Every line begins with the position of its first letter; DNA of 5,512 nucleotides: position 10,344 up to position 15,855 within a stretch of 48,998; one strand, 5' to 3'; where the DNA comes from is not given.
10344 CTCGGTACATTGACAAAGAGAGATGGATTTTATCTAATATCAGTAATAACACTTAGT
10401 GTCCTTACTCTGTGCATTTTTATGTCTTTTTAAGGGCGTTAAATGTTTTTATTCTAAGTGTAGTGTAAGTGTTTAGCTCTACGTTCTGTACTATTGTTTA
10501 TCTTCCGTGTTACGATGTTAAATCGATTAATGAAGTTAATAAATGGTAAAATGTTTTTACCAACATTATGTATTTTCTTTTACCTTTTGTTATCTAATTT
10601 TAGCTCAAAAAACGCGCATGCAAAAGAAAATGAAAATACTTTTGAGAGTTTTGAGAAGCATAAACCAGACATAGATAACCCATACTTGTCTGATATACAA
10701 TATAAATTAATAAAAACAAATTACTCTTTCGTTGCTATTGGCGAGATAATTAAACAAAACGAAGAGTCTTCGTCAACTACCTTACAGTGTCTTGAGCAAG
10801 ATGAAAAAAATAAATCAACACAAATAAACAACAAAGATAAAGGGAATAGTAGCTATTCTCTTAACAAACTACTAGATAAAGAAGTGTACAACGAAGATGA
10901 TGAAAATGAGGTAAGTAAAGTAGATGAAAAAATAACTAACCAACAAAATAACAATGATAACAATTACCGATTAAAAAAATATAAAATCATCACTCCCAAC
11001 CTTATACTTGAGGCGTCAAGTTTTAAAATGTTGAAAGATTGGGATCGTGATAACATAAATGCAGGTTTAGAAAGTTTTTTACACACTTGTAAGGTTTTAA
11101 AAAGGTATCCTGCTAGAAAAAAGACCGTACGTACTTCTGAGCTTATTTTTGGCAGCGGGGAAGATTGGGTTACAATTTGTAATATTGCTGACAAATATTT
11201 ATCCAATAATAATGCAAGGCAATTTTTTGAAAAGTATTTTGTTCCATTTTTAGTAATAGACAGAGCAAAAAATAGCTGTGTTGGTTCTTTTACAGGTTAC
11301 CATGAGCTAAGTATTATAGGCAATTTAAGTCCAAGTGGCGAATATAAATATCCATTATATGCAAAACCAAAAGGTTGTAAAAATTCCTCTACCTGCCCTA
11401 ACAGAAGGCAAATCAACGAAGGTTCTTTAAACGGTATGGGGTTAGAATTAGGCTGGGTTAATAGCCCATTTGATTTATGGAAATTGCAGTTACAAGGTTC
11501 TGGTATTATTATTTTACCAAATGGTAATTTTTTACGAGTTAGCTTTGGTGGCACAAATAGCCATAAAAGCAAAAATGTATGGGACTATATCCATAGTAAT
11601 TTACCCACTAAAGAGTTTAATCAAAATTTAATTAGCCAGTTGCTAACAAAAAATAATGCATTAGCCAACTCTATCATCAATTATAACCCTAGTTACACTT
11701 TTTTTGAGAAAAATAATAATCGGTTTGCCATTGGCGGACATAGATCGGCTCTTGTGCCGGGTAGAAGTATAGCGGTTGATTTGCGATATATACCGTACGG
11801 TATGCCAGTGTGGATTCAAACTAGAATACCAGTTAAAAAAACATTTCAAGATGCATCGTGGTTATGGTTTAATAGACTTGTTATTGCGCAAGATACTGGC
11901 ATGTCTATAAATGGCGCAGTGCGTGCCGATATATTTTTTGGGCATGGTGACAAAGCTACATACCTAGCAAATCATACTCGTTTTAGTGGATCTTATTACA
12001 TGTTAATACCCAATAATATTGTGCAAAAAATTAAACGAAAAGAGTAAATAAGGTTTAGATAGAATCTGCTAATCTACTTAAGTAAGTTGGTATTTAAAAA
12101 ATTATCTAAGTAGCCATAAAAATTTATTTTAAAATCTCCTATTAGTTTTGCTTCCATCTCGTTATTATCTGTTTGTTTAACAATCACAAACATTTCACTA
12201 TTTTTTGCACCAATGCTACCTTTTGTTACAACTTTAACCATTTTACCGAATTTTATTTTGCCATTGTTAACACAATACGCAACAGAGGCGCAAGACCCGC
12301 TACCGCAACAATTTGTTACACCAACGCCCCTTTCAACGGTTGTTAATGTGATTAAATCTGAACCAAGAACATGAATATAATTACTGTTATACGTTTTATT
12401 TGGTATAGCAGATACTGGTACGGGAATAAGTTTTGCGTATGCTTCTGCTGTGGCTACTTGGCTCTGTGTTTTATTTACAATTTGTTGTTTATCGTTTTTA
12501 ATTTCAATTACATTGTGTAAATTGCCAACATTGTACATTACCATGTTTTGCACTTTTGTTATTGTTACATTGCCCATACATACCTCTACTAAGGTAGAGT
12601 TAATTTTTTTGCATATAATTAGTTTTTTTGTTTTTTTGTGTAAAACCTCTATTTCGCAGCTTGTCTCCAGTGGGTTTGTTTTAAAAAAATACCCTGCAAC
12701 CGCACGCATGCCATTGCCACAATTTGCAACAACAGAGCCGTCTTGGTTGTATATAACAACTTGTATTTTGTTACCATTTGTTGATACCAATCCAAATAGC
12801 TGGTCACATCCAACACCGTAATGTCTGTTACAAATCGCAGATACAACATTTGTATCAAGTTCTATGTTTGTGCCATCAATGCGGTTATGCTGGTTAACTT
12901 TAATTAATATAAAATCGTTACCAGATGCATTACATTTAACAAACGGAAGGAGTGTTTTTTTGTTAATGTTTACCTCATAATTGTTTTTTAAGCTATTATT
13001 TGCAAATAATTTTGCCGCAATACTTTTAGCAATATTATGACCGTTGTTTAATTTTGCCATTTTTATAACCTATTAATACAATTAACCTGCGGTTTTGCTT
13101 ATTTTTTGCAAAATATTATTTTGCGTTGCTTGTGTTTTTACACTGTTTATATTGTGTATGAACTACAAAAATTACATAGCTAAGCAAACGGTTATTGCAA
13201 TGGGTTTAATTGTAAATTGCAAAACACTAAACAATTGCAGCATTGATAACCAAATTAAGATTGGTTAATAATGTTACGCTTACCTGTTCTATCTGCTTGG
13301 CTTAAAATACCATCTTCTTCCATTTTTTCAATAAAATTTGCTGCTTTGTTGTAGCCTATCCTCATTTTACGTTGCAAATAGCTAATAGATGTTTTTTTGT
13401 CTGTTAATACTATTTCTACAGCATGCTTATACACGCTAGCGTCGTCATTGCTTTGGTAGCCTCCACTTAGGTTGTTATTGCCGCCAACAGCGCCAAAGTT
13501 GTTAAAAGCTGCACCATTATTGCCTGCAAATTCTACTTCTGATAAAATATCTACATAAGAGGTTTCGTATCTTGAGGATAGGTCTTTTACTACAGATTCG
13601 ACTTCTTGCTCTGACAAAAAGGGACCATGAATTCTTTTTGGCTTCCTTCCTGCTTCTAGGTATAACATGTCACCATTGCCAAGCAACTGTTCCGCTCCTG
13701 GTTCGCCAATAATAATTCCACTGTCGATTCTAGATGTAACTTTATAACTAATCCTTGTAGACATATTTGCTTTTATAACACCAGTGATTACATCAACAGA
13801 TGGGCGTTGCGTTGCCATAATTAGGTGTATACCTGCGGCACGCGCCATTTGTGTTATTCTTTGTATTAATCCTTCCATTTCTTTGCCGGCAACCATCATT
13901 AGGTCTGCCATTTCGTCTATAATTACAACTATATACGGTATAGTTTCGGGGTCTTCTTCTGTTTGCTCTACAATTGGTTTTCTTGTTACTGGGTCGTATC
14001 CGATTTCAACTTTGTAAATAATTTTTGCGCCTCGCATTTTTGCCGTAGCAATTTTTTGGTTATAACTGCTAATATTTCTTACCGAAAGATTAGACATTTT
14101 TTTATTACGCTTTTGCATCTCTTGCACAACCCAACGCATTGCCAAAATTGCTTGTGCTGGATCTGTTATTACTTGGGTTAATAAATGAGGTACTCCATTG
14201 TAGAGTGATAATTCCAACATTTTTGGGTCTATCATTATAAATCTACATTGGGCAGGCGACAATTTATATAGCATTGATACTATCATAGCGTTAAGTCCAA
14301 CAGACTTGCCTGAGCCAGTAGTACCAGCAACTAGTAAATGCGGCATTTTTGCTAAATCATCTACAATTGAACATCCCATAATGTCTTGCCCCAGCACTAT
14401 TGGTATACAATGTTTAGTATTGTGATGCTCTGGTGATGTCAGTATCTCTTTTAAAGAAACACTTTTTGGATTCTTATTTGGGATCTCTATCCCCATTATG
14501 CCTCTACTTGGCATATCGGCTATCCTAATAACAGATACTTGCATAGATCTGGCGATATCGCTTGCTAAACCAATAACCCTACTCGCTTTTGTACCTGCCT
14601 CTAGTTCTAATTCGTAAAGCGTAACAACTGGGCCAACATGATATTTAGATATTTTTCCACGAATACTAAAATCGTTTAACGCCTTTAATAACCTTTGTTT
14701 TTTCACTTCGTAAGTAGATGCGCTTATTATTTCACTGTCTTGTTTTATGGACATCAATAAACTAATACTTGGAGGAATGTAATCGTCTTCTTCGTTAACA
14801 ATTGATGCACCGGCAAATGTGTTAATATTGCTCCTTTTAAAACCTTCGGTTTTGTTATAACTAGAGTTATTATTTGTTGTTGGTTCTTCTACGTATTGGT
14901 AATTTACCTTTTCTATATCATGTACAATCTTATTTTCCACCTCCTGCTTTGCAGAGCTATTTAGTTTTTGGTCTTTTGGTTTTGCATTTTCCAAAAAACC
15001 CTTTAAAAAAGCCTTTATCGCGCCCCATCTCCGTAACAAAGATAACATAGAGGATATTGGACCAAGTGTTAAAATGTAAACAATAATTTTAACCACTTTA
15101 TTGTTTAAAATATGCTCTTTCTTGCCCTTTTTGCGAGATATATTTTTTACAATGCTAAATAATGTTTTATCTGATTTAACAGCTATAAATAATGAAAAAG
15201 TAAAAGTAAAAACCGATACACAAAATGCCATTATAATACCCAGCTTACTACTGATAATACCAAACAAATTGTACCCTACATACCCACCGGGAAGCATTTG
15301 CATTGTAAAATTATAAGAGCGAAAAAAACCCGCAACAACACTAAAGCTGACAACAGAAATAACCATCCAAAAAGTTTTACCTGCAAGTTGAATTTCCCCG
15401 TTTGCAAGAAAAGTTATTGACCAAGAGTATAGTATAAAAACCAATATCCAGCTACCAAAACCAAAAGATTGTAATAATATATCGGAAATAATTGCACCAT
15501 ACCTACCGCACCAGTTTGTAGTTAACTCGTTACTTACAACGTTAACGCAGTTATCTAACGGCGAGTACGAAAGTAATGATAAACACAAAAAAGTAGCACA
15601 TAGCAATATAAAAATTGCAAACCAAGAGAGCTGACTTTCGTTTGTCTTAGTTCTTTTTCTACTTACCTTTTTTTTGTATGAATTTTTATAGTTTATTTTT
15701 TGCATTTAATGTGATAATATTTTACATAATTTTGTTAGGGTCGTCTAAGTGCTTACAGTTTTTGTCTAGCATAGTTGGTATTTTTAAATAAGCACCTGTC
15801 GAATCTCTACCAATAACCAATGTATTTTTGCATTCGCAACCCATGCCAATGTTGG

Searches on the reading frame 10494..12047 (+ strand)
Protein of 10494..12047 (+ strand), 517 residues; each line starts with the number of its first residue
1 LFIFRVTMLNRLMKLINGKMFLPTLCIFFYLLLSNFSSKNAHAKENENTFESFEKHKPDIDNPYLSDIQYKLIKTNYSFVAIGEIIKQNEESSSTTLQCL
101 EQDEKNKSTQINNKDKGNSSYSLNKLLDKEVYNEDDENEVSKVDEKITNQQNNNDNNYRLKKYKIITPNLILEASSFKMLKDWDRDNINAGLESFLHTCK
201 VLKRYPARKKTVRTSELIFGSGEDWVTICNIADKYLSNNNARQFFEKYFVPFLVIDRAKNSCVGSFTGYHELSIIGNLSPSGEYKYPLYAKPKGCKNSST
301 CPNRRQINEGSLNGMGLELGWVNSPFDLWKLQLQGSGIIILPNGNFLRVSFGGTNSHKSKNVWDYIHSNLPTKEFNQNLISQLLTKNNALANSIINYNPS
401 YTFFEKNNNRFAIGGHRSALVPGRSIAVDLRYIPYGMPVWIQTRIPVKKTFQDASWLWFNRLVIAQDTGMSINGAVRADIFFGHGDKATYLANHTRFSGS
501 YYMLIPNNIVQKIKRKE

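Call 66: search_protein_families(library=pfam, proteins=[window:10494-12047:+], max_evalue=0.00001)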
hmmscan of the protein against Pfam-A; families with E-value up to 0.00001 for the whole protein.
window:10494-12047:+ (517 aa): 2 families
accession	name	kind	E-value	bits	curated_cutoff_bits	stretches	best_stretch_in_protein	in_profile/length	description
PF03562.22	MltA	-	1.5e-21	77.6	24.3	1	266-404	2-162/163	MltA specific insert domain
PF06725.17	3D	-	1.2e-16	61.1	23.8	1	424-504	1-71/72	3D domain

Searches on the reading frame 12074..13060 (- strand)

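Call 66: search_protein_families(library=pfam, proteins=[window:12074-13060:-], max_evalue=0.00001)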
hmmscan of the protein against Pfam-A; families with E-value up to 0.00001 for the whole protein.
window:12074-13060:- (328 aa): 1 family
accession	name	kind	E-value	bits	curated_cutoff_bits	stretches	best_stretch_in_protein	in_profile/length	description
PF01678.24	DAP_epimerase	-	9.7e-21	74.5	34.7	2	40-167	1-120/121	Diaminopimelate epimerase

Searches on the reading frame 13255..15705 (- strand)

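Call 66: search_protein_families(library=pfam, proteins=[window:13255-15705:-], max_evalue=0.00001)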
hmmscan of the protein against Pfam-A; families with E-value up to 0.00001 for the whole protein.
window:13255-15705:- (816 aa): 4 families
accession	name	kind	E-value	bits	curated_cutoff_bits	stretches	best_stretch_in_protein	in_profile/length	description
PF01580.24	FtsK_SpoIIIE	-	1.8e-70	237.3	24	1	418-637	2-221/221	FtsK/SpoIIIE family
PF17854.6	FtsK_alpha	-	5e-25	88.1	22.9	1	312-410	2-101/101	FtsK alpha domain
PF13491.11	FtsK_4TM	-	1.3e-22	80.7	23.1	1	29-176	8-159/171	4TM region of DNA translocase FtsK/SpoIIIE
PF09397.16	FtsK_gamma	-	2.8e-21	75.4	30.6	1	755-813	3-61/63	Ftsk gamma domain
